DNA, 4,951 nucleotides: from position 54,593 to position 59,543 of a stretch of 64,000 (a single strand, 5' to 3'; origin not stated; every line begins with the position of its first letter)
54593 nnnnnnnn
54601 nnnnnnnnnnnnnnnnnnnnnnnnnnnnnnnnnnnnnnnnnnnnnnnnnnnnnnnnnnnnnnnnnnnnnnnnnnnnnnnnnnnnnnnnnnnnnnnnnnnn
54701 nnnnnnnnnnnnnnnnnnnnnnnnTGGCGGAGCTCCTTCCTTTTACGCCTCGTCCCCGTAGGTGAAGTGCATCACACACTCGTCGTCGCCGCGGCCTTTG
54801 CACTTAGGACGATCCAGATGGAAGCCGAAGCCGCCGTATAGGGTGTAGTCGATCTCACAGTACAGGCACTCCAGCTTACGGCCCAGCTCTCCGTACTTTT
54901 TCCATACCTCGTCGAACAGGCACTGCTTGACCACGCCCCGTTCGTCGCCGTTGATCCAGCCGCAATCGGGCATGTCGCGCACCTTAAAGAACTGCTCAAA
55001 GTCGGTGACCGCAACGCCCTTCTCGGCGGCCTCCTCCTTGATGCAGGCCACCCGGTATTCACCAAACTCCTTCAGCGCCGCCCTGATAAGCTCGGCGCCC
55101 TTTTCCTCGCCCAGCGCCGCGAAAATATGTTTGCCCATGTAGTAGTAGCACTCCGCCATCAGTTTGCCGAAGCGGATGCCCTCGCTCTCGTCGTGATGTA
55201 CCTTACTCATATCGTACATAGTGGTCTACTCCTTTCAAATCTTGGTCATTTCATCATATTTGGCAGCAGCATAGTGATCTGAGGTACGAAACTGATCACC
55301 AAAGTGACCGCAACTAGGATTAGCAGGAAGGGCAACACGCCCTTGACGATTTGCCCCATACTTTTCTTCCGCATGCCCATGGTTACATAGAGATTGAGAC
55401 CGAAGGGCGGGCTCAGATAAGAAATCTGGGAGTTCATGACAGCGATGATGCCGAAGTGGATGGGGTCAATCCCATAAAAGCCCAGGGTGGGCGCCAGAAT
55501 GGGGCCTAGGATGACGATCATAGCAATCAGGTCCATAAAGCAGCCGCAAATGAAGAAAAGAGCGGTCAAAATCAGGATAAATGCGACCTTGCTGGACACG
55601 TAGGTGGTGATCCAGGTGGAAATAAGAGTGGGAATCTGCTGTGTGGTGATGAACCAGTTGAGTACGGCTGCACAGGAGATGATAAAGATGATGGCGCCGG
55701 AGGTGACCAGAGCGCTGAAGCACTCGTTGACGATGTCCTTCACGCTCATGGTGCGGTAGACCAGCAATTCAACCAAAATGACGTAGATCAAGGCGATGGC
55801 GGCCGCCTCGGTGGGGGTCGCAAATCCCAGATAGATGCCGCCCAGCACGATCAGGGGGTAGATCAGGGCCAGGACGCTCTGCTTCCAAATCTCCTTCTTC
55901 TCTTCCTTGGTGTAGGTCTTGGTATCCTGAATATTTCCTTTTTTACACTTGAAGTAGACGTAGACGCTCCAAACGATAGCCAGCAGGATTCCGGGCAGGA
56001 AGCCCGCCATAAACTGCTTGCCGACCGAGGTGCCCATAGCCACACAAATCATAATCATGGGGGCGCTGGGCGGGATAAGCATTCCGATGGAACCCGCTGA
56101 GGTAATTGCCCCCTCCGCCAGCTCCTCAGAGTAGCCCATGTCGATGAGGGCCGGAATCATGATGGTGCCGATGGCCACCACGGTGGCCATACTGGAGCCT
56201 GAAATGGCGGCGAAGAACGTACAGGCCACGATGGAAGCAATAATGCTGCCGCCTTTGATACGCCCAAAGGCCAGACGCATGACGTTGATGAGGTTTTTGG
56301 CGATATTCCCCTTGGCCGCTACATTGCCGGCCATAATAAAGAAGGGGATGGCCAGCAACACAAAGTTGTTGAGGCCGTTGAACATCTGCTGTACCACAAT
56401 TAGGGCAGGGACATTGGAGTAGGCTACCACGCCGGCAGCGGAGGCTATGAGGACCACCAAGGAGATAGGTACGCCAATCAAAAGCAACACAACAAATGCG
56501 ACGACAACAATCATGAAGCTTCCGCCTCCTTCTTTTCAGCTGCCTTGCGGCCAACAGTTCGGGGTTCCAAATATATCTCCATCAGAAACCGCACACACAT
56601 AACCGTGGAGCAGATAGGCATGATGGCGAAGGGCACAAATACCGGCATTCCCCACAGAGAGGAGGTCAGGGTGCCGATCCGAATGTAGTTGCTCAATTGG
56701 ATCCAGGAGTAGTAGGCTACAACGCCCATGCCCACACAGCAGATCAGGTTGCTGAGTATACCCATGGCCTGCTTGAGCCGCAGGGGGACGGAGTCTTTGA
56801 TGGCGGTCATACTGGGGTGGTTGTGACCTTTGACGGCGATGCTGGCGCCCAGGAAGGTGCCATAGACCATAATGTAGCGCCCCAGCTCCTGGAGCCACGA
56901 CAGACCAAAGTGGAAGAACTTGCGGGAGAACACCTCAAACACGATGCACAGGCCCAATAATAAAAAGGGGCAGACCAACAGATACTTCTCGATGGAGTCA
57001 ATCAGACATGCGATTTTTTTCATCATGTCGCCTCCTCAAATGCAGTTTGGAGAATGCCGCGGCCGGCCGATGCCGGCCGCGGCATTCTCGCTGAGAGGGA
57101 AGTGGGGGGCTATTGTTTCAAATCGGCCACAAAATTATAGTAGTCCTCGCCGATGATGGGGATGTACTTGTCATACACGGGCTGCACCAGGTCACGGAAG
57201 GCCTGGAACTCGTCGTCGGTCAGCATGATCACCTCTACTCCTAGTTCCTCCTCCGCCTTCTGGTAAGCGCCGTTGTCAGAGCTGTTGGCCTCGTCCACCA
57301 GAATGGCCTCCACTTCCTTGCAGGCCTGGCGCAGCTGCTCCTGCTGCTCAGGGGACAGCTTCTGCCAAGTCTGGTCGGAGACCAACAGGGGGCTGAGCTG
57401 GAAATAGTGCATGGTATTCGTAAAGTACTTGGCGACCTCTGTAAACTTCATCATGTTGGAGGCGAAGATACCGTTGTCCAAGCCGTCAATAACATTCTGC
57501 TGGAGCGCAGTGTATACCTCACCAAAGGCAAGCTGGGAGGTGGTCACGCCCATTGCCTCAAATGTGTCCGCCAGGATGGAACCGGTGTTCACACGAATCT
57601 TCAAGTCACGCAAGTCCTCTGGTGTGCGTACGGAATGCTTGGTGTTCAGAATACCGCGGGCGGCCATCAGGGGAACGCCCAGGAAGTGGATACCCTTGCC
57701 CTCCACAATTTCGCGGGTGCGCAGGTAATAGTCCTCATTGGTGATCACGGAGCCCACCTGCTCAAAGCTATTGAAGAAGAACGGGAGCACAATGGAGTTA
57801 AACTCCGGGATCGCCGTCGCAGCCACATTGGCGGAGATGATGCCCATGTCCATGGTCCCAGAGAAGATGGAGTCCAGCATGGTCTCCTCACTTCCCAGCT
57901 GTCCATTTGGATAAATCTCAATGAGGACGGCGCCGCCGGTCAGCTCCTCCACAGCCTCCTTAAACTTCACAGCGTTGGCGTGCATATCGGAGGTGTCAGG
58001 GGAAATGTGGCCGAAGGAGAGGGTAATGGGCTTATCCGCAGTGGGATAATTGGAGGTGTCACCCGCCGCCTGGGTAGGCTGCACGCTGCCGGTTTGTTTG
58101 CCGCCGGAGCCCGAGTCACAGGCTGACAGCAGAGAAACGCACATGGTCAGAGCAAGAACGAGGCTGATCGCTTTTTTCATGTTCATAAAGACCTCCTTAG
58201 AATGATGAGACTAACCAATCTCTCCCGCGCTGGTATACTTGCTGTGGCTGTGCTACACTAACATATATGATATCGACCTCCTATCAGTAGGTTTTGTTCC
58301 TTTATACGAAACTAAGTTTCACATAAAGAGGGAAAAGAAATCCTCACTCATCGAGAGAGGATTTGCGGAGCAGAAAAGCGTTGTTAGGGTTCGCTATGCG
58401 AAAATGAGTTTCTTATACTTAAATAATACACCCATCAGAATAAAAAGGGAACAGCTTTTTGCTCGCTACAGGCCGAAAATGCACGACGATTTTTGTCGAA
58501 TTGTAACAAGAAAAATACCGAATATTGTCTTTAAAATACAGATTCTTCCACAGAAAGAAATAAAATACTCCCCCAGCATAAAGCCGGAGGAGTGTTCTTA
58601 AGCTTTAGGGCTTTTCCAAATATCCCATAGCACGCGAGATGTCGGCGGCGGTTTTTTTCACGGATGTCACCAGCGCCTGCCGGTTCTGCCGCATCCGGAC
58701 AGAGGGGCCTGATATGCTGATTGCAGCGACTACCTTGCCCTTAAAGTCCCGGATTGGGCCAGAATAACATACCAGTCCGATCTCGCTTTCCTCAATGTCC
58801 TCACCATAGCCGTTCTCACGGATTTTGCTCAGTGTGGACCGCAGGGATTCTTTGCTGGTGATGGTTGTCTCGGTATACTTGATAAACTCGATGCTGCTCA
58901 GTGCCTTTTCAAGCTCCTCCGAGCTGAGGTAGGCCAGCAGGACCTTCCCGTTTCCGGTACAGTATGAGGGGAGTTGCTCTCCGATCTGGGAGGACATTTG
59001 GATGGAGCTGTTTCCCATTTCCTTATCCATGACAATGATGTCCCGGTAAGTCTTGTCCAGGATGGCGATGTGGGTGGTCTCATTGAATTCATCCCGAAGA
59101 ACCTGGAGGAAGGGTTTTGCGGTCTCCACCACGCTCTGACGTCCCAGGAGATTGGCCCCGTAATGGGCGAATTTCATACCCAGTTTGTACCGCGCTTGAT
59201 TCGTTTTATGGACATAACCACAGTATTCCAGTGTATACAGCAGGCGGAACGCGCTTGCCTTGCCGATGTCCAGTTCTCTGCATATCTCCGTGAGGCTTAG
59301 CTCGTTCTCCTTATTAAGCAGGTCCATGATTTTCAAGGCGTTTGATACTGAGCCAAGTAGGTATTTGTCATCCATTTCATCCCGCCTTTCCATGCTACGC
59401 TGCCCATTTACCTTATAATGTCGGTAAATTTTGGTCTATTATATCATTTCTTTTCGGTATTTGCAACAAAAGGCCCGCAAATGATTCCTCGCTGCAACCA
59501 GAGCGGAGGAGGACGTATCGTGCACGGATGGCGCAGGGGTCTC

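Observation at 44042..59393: Fourteen-gene IclR-headed minus-strand operon linking a TRAP transporter to amidohydrolase, FrdA-like flavoprotein/2Fe-2S, LDH-like DH, 4-subunit 2-oxoacid:ferredoxin oxidoreductase, Buk/Ptb and a CyuA-like cysteine desulfidase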

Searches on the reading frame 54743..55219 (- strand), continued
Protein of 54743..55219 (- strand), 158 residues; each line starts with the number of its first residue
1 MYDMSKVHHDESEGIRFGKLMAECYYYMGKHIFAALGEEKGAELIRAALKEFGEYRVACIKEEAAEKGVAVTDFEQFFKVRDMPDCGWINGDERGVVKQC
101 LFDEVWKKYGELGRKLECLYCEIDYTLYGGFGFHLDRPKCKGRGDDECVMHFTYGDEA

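Call 83: search_protein_families(library=pfam, proteins=[P0299, P0304, P0310, P0398, P0284, P0282, P0411, P0300, P0343, P0426], max_evalue=0.001)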
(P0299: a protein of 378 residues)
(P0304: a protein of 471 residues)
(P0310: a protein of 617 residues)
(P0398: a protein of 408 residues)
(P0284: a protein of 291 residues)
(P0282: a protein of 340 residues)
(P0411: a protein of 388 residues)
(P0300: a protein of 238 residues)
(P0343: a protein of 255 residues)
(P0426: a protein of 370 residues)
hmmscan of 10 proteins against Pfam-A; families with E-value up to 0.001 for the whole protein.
P0299 (378 aa): 10 families
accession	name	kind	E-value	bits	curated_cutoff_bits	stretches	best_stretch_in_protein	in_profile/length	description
PF14196.11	ATC_hydrolase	-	4e-17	63.8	28.1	1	21-158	3-143/145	L-2-amino-thiazoline-4-carboxylic acid hydrolase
PF13649.12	Methyltransf_25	-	3.7e-16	60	27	1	199-293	1-97/97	Methyltransferase domain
PF08241.18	Methyltransf_11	-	5.3e-16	59.5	21.2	1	200-297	1-95/95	Methyltransferase domain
PF13847.12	Methyltransf_31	-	1.2e-11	44.9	27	1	198-334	6-138/145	Methyltransferase domain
PF06325.19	PrmA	-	4.3e-09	36.7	22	1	186-297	153-258/296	Ribosomal protein L11 methyltransferase (PrmA)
PF08242.18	Methyltransf_12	-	2.9e-08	34.8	30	1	200-295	1-98/98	Methyltransferase domain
PF13489.12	Methyltransf_23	-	5e-08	33.3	27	1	186-325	11-124/164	Methyltransferase domain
PF01209.24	Ubie_methyltran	-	7.2e-08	32.5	20.1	1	196-296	48-150/233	ubiE/COQ5 methyltransferase family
PF05175.20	MTS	-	6.4e-07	29.6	23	1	190-268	26-103/170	Methyltransferase small domain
PF13578.12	Methyltransf_24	-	0.00019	22.7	26.3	1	209-299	14-104/105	Methyltransferase domain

P0304 (471 aa): 3 families
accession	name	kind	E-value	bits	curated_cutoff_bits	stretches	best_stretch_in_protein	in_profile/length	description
PF00881.29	Nitroreductase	-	2e-21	77.3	23.5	2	289-339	1-50/167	Nitroreductase family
PF14196.11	ATC_hydrolase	-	1.7e-14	55.3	28.1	1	24-156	5-143/145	L-2-amino-thiazoline-4-carboxylic acid hydrolase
PF14512.11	TM1586_NiRdase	-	2e-05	24.7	27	0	388-456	90-155/215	Putative TM nitroreductase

P0310 (617 aa): 3 families
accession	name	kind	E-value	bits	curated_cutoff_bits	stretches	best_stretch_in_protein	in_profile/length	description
PF01546.33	Peptidase_M20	-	8.5e-08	32.8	24.6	1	83-386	4-188/206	Peptidase family M20/M25/M40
PF07687.19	M20_dimer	-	5.5e-06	26.7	21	1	205-287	5-87/107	Peptidase dimerisation domain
PF14196.11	ATC_hydrolase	-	0.00031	22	28.1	0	473-604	5-143/145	L-2-amino-thiazoline-4-carboxylic acid hydrolase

P0398 (408 aa): 2 families
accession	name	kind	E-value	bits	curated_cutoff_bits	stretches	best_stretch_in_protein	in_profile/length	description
PF14196.11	ATC_hydrolase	-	1.3e-07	33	28.1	1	31-143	10-124/145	L-2-amino-thiazoline-4-carboxylic acid hydrolase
PF07715.20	Plug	-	4.8e-07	30.7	23.9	1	143-189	56-107/107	TonB-dependent Receptor Plug Domain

P0284 (291 aa): 3 families
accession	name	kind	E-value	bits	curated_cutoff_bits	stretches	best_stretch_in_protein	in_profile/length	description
PF13085.11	Fer2_3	-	3.7e-18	65.9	27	1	179-277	2-103/107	2Fe-2S iron-sulfur cluster binding domain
PF14196.11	ATC_hydrolase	-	8e-16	59.6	28.1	1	33-168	4-142/145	L-2-amino-thiazoline-4-carboxylic acid hydrolase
PF13510.11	Fer2_4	-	2.5e-05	24.7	22.8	1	196-259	12-78/82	2Fe-2S iron-sulfur cluster binding domain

P0282 (340 aa): 1 family
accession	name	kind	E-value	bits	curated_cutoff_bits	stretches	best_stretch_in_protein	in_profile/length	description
PF14196.11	ATC_hydrolase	-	1.9e-17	64.9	28.1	2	203-330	4-142/145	L-2-amino-thiazoline-4-carboxylic acid hydrolase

P0411 (388 aa): 1 family
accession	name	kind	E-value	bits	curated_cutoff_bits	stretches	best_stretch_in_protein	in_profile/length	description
PF14196.11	ATC_hydrolase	-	9.4e-15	56.1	28.1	2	61-190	21-145/145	L-2-amino-thiazoline-4-carboxylic acid hydrolase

P0300 (238 aa): 0 families

P0343 (255 aa): 1 family
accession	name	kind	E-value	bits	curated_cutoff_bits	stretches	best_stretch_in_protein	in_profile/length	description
PF00929.31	RNase_T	-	1.7e-19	71.4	24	1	32-114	1-89/164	Exonuclease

P0426 (370 aa): 1 family
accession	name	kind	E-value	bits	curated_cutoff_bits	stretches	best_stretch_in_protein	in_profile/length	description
PF14196.11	ATC_hydrolase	-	1.4e-10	42.6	28.1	1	58-204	11-145/145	L-2-amino-thiazoline-4-carboxylic acid hydrolase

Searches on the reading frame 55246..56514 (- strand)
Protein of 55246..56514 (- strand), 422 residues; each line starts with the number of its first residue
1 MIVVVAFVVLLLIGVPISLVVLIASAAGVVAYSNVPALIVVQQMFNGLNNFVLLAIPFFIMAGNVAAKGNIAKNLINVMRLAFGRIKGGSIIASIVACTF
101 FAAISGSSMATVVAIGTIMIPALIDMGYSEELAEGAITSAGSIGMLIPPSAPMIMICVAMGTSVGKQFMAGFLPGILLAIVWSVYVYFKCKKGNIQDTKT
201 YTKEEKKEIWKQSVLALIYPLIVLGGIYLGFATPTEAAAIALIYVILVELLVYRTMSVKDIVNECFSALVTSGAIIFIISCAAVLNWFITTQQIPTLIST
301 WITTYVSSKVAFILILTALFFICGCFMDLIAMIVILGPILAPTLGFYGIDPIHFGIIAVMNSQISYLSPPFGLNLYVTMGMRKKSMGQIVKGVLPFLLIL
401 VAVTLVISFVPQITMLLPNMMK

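Call 4: search_protein_families(library=pfam, proteins=[window:55246-56514:-], max_evalue=0.01)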
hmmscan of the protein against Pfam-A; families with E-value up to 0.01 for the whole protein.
window:55246-56514:- (422 aa): 2 families
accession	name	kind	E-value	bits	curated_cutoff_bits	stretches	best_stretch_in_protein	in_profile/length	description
PF06808.19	DctM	-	1.2e-108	364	23.8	1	4-413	1-413/413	Tripartite ATP-independent periplasmic transporter, DctM component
PF03606.21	DcuC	-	0.0014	17.7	23.1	1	92-407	121-455/461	C4-dicarboxylate anaerobic carrier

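Call 54: search_protein_families(library=ncbifam, proteins=[window:55246-56514:-], max_evalue=0.00001)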
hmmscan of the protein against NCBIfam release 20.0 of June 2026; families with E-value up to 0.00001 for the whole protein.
window:55246-56514:- (422 aa): 4 families
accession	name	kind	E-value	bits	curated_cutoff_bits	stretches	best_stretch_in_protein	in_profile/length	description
TIGR00786.1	dctM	subfamily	1e-114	383.4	268.45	1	14-418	1-405/405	TRAP transporter large permease subunit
NF011634.1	PRK15060.1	equivalog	1e-65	222.5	800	1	2-415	5-418/425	2,3-diketo-L-gulonate TRAP transporter large permease YiaN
TIGR02123.1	TRAP_fused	subfamily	8.4e-22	77.6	320.65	1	45-417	160-536/615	TRAP transporter fused permease subunit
NF040536.2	export_ArsQ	equivalog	8.7e-07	28.1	480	1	145-360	130-348/400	arsinothricin export permease ArsQ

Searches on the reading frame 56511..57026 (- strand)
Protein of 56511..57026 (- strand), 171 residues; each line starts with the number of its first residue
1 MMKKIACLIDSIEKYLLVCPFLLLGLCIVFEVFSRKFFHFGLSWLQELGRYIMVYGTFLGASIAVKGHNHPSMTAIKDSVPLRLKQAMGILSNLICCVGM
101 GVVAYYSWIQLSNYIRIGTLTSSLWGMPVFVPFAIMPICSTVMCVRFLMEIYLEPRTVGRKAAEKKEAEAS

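Call 4: search_protein_families(library=pfam, proteins=[window:56511-57026:-], max_evalue=0.01)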
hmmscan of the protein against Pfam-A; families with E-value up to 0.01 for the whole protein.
window:56511-57026:- (171 aa): 1 family
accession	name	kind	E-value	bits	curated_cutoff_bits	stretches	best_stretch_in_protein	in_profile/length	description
PF04290.18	DctQ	-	5.8e-25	88.1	28.3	1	26-152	3-127/132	Tripartite ATP-independent periplasmic transporters, DctQ component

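Call 54: search_protein_families(library=ncbifam, proteins=[window:56511-57026:-], max_evalue=0.00001)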
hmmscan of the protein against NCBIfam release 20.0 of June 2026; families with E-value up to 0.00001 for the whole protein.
window:56511-57026:- (171 aa): 0 families

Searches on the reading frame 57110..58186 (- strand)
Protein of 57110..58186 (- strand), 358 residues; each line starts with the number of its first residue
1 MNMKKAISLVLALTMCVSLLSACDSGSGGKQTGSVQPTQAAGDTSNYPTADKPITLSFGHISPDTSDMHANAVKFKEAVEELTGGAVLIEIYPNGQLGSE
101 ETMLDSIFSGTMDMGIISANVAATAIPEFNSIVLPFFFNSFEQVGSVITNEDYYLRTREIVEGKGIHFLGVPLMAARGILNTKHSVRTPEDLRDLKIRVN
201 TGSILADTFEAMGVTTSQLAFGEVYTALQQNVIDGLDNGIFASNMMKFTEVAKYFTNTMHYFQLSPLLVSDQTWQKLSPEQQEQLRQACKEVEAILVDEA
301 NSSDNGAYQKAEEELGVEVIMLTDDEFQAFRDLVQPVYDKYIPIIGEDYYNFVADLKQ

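Call 4: search_protein_families(library=pfam, proteins=[window:57110-58186:-], max_evalue=0.01)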
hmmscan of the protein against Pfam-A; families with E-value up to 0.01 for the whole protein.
window:57110-58186:- (358 aa): 1 family
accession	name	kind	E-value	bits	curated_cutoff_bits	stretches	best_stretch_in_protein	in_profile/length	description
PF03480.18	DctP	-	4.3e-69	233.4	23.4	1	58-341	1-283/286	Bacterial extracellular solute-binding protein, family 7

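Call 6: search_protein_families(library=ncbifam, proteins=[window:57110-58186:-], max_evalue=0.001)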
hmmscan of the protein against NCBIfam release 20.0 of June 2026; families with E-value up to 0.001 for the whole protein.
window:57110-58186:- (358 aa): 2 families
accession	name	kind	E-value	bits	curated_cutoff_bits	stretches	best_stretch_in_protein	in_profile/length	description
NF037995.1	TRAP_S1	subfamily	1.1e-57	195.5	50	1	58-330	2-271/271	TRAP transporter substrate-binding protein DctP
TIGR00787.1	dctP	subfamily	1.4e-48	165.6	175.05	1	58-305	1-247/257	DctP family TRAP transporter solute-binding subunit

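Call 30: search_solved_structures(query=window:57110-58186:-, show_alignments=0)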
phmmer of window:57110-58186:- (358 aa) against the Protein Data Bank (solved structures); distinct sequences matched with E-value up to 0.001: 103 (the best 60 are shown).
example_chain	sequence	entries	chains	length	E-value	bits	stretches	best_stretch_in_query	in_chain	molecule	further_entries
4p47_A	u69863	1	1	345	4.6e-37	131.5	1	70-356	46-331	TRAP dicarboxylate transporter, DctP subunit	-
4pf8_A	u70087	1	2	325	1e-35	127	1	74-343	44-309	TRAP-T family transporter, DctP (Periplasmic binding) subunit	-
4pc9_A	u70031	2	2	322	2.7e-33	119.1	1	47-320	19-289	C4-dicarboxylate transport system, substrate-binding protein, putative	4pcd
4x8r_A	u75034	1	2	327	1.6e-32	116.5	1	53-343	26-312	TRAP dicarboxylate transporter, DctP subunit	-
7bbr_A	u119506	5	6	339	5e-32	114.9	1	49-355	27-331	Putative TRAP transporter solute receptor DctP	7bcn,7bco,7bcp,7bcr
4o94_A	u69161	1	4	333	6.6e-32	114.5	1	47-350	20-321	TRAP dicarboxylate transporter DctP subunit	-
4n8y_A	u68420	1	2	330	2.9e-31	112.4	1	71-342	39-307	Putative TRAP-type C4-dicarboxylate transport system, binding periplasmic protein (DctP su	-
4p1l_A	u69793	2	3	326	6.8e-30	107.9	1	74-343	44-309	TRAP dicarboxylate transporter, DctP subunit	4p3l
4pfr_A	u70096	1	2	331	9.2e-30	107.5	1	52-292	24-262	TRAP dicarboxylate transporter, DctP subunit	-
24gg_A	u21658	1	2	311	9.7e-29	104.1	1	56-295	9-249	DctP family TRAP transporter solute receptor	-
24gh_A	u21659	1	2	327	1e-28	104.1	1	55-295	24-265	DctP family TRAP transporter solute receptor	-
4n8g_A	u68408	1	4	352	2.9e-28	102.6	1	51-342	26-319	TRAP dicarboxylate transporter, DctP subunit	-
4n15_A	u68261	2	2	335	7.5e-28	101.2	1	72-341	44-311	TRAP dicarboxylate transporter, DctP subunit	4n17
4ln5_A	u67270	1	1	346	8.4e-28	101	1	72-341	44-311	TRAP dicarboxylate transporter, DctP subunit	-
4ovt_A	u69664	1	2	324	9.4e-28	100.9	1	76-341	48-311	TRAP dicarboxylate transporter, DctP subunit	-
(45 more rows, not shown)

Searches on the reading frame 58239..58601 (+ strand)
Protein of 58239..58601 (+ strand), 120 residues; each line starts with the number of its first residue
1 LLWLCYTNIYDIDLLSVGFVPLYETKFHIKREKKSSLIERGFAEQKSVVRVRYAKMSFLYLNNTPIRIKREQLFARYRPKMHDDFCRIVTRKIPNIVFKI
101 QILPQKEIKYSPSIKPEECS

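Call 79: search_protein_families(library=pfam, proteins=[window:58239-58601:+], max_evalue=0.0001)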
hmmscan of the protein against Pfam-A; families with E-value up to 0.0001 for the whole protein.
window:58239-58601:+ (120 aa): 0 families

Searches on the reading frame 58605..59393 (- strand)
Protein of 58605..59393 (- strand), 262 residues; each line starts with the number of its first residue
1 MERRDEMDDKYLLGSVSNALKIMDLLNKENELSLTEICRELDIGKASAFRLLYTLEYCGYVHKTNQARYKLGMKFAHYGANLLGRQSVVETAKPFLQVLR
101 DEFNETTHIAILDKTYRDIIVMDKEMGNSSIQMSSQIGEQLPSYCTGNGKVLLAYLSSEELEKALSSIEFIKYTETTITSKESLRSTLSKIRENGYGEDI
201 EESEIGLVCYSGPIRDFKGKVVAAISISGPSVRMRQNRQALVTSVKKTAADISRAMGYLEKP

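Call 4: search_protein_families(library=pfam, proteins=[window:58605-59393:-], max_evalue=0.01)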
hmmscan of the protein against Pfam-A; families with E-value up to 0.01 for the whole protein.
window:58605-59393:- (262 aa): 6 families
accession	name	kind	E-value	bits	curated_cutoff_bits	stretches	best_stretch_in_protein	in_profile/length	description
PF01614.24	IclR_C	-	1.1e-45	155.7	24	1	82-254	3-174/174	Bacterial transcriptional regulator IclR C-terminal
PF09339.16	HTH_IclR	-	9e-14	51.4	22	1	15-63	1-50/52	IclR helix-turn-helix domain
PF01022.26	HTH_5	-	0.00015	22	22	1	19-63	4-47/47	Bacterial regulatory protein, arsR family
PF21476.4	PF0610-like_N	-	0.00034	21.2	33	1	21-45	5-27/50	PF0610-like, N-terminal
PF01978.25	TrmB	-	0.0007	19.8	25.6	0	25-68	17-59/68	Sugar-specific transcriptional regulator TrmB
PF12802.13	MarR_2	-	0.0016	19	27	1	26-64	14-53/61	MarR family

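Call 6: search_protein_families(library=ncbifam, proteins=[window:58605-59393:-], max_evalue=0.001)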
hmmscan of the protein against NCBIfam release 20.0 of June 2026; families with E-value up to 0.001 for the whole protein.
window:58605-59393:- (262 aa): 9 families
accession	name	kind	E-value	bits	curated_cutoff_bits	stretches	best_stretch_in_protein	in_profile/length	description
NF011671.1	PRK15090.1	equivalog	5.4e-49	166.7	275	1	13-258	10-255/256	DNA-binding transcriptional regulator KdgR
NF045644.1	TransRegBhcR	equivalog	6.2e-48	163.4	350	1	12-257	21-266/267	HTH-type transcriptional regulator BhcR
TIGR02431.1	pcaR_pcaU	subfamily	4.3e-46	157.2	284.75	1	13-255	5-247/248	beta-ketoadipate pathway transcriptional regulators, PcaR/PcaU/PobR family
NF008601.2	PRK11569.1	equivalog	1.3e-36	126.2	380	1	15-257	28-273/276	glyoxylate bypass operon transcriptional repressor IclR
NF007548.0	PRK10163.1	equivalog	2.5e-33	115.3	406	1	20-258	28-267/271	HTH-type transcriptional repressor AllR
NF007342.0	PRK09834.1-4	equivalog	1.3e-14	53.9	251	1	13-229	11-227/263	DNA-binding transcriptional regulator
NF007339.0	PRK09834.1-1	equivalog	4.3e-09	36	299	1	18-196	25-204/271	DNA-binding transcriptional regulator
NF007341.0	PRK09834.1-3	equivalog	6.1e-07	28.8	269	1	18-256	12-258/274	DNA-binding transcriptional regulator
NF053606.1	Sta1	subfamily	0.0004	20.4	80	1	20-75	23-78/100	Sta1 family transcriptional regulator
